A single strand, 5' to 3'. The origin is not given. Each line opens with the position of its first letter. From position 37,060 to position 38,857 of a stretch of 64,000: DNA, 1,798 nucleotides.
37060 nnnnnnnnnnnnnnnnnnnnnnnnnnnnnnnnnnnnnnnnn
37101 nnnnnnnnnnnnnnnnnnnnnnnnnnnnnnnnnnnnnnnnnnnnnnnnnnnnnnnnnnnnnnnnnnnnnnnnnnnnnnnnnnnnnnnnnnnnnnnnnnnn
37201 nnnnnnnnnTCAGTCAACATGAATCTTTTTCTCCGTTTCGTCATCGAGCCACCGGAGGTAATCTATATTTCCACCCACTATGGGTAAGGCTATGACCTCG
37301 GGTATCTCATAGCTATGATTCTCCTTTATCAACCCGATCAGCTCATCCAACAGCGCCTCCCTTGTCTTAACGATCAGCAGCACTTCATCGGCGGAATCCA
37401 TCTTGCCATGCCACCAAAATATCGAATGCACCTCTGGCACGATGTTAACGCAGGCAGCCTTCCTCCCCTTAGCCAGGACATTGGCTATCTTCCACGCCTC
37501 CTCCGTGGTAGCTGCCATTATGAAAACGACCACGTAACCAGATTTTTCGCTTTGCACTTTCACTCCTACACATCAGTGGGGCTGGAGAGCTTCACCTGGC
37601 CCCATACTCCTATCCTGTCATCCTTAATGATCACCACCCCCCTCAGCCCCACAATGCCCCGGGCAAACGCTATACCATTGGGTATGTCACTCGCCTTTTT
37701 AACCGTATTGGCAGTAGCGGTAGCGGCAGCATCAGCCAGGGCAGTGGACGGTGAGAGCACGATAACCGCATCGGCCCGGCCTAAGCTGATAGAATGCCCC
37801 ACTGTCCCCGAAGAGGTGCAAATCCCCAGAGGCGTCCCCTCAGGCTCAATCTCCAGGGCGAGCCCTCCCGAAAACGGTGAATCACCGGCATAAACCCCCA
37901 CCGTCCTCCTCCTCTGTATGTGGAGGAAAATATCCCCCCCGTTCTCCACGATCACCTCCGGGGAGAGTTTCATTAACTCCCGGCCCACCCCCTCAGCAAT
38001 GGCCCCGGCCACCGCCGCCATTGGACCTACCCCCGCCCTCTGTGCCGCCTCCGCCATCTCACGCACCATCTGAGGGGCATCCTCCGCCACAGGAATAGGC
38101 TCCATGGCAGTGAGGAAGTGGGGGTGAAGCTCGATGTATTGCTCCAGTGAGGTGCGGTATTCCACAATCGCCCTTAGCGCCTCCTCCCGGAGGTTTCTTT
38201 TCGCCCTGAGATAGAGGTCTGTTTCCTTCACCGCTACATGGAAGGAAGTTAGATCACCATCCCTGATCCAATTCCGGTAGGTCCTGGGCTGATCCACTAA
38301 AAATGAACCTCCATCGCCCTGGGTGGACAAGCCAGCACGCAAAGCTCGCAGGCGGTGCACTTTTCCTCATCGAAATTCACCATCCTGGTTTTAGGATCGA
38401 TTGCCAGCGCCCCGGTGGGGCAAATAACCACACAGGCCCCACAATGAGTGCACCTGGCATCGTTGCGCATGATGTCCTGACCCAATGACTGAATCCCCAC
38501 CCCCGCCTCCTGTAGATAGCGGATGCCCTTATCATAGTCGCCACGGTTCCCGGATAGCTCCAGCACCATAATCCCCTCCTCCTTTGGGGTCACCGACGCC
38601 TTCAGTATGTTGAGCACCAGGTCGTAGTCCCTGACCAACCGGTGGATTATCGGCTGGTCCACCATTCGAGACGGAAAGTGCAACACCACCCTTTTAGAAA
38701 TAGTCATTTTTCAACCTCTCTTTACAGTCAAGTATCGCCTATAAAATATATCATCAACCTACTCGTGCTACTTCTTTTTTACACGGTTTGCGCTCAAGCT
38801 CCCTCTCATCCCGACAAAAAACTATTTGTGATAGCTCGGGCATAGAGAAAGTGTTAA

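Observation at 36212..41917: Sulfur amino-acid cluster combining methanogen-type sulfide-dependent homocysteine genes with a ThiF/MoaD-GG sulfur-carrier pair next to cysE-cysK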

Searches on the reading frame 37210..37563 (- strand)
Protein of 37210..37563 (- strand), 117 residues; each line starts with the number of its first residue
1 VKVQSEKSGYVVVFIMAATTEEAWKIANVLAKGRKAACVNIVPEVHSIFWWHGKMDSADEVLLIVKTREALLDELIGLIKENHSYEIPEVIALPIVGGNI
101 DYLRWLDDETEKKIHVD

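Call 3: search_protein_families(library=pfam, proteins=[window:37210-37563:-], max_evalue=0.01)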
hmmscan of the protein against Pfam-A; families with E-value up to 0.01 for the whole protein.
window:37210-37563:- (117 aa): 1 family
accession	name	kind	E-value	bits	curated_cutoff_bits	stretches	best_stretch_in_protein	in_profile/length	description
PF03091.20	CutA1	-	4.2e-32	110.3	22.4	1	12-108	2-98/99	CutA1 divalent ion tolerance protein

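Call 4: search_protein_families(library=ncbifam, proteins=[window:37210-37563:-], max_evalue=0.01)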
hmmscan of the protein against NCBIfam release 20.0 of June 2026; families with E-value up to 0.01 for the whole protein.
window:37210-37563:- (117 aa): 2 families
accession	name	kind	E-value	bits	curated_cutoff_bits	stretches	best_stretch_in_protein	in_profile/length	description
NF041095.1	dival_cat_tol_CutA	equivalog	1.4e-25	89.4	120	1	11-110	2-100/100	divalent-cation tolerance protein CutA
NF007930.0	PRK10645.1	equivalog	2.5e-23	82.3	145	1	4-108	7-111/114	divalent cation tolerance protein CutA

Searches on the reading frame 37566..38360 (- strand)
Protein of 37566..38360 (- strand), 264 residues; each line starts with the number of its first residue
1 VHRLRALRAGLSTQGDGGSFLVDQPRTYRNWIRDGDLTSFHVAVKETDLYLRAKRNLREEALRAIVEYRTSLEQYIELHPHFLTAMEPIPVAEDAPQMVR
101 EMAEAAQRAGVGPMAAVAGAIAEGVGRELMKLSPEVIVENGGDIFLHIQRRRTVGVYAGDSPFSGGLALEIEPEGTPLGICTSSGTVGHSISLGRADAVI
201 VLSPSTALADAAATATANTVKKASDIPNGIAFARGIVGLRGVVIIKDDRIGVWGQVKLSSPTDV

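Call 3: search_protein_families(library=pfam, proteins=[window:37566-38360:-], max_evalue=0.01)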
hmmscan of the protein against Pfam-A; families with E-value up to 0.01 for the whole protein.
window:37566-38360:- (264 aa): 0 families

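Call 4: search_protein_families(library=ncbifam, proteins=[window:37566-38360:-], max_evalue=0.01)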
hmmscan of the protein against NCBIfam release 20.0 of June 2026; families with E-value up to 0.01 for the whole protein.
window:37566-38360:- (264 aa): 4 families
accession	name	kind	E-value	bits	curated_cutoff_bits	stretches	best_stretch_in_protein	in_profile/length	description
NF003323.0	PRK04334.1-3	equivalog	1.7e-96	322.5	271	1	23-259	7-247/250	hypothetical protein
NF003321.0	PRK04334.1-1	equivalog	8.7e-64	215.5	262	1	40-256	6-229/248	hypothetical protein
NF003324.0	PRK04334.1-4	equivalog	2.3e-62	210.9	275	1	42-256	6-222/238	hypothetical protein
NF003322.0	PRK04334.1-2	equivalog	3.8e-24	85.2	290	1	94-221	74-204/295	hypothetical protein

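Call 46: search_solved_structures(query=window:37566-38297:-, max_evalue=1)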
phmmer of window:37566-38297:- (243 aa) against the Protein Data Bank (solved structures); distinct sequences matched with E-value up to 1: 1.
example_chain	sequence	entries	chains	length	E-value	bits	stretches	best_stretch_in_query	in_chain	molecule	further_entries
2o34_A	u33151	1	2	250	1.6e-45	158.9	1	5-238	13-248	Hypothetical protein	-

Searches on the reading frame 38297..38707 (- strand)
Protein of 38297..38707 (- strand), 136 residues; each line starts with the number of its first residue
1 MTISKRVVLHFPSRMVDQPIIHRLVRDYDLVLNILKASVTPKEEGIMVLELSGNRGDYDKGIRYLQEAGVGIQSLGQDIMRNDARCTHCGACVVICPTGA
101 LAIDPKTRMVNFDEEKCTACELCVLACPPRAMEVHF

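Call 3: search_protein_families(library=pfam, proteins=[window:38297-38707:-], max_evalue=0.01)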
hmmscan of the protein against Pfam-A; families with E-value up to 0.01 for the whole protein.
window:38297-38707:- (136 aa): 16 families
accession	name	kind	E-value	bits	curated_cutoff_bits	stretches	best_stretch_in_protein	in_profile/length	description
PF09383.16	NIL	-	8.9e-17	61.2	24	1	5-72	1-71/73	NIL domain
PF00037.32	Fer4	-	6.4e-14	51.5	21.1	2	82-101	4-23/24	4Fe-4S binding domain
PF13187.11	Fer4_9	-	2.4e-12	47.1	27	2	85-131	1-51/52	4Fe-4S dicluster domain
PF12837.12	Fer4_6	-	6.4e-12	45.3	25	2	82-101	5-24/24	4Fe-4S binding domain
PF12838.12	Fer4_7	-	1.5e-11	45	27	1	85-130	1-51/52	4Fe-4S dicluster domain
PF12797.12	Fer4_2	-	3.3e-10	39.7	24.5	2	80-98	4-22/22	4Fe-4S binding domain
PF13237.11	Fer4_10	-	4e-10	39.9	25.5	1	79-128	2-53/53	4Fe-4S dicluster domain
PF14697.11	Fer4_21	-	1.3e-09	38.4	35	1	82-131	4-56/59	4Fe-4S dicluster domain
PF12800.12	Fer4_4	-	8.6e-08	32.3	24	1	85-99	3-17/17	4Fe-4S binding domain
PF13183.11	Fer4_8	-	7.1e-07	30.1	27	1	79-99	47-67/68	4Fe-4S dicluster domain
PF13484.11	Fer4_16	-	3.4e-06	28.2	30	1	85-104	1-20/66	4Fe-4S double cluster binding domain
PF12798.12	Fer4_3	-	2.8e-05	25.1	27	1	86-100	1-15/15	4Fe-4S binding domain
PF13746.11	Fer4_18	-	0.00011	22.7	27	1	69-127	44-95/114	4Fe-4S dicluster domain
PF13247.11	Fer4_11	-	0.0002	22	26.2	1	84-131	8-58/100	4Fe-4S dicluster domain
PF13459.11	Fer4_15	-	0.0025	18.9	22.4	0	110-129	1-20/66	4Fe-4S single cluster domain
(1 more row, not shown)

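Call 4: search_protein_families(library=ncbifam, proteins=[window:38297-38707:-], max_evalue=0.01)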
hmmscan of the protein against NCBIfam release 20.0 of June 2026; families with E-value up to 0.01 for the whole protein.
window:38297-38707:- (136 aa): 97 families (the best 25 are shown)
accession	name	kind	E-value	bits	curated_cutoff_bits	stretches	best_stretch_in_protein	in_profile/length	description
NF005504.0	PRK07118.1-3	equivalog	7.9e-12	45.1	437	1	31-134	86-190/293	Fe-S cluster domain-containing protein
NF043039.1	HgcAB_like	equivalog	2.2e-11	44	285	1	75-132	291-349/350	HgcAB-like fusion protein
NF043069.1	T4HPD_activ_SAM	equivalog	5.5e-10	39.1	425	1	73-133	40-98/299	trans-4-hydroxy-L-proline dehydratase activase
TIGR03149.1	cyt_nit_nrfC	equivalog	1.3e-09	37.7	377.6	1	85-131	93-141/225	cytochrome c nitrite reductase Fe-S protein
NF038196.1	ferrodoxin_EFR1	subfamily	5.9e-09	36.3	75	1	81-134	181-231/242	EFR1 family ferrodoxin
NF008134.0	PRK10882.1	equivalog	7.7e-09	35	263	1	84-128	111-157/329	hydrogenase 2 operon protein HybA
TIGR04041.1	activase_YjjW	hypoth_equivalog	1e-08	35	250.2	1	85-131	42-86/276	YjjW family glycine radical enzyme activase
TIGR02951.1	DMSO_dmsB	equivalog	1.2e-08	35.2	214.1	1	85-132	63-112/161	DMSO/selenate family reductase complex B subunit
NF042909.1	FMH_DH_FwdF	exception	1.3e-08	34.4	375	1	79-134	220-276/336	tungsten-dependent formylmethanofuran dehydrogenase subunit FwdF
NF010369.0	PRK13795.1-4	equivalog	2.5e-08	32.6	1086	1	80-128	572-620/633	hypothetical protein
TIGR02179.1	PorD_KorD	subfamily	3.8e-08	33.3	60.05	1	82-134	23-74/78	2-oxoacid:acceptor oxidoreductase, delta subunit, pyruvate/2-ketoisovalerate family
TIGR00402.1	napF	equivalog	4.7e-08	33.1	102.2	1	84-132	35-84/149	ferredoxin-type protein NapF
NF010367.0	PRK13795.1-2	equivalog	5.6e-08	31.7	456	1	45-128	512-580/584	hypothetical protein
TIGR04270.1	Rama_corrin_act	subfamily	6.3e-08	31.4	500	1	72-134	466-529/534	methylamine methyltransferase corrinoid protein reductive activase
NF040684.1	PorD_Arch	equivalog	7e-08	32.5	120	1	83-134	31-81/85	pyruvate synthase subunit PorD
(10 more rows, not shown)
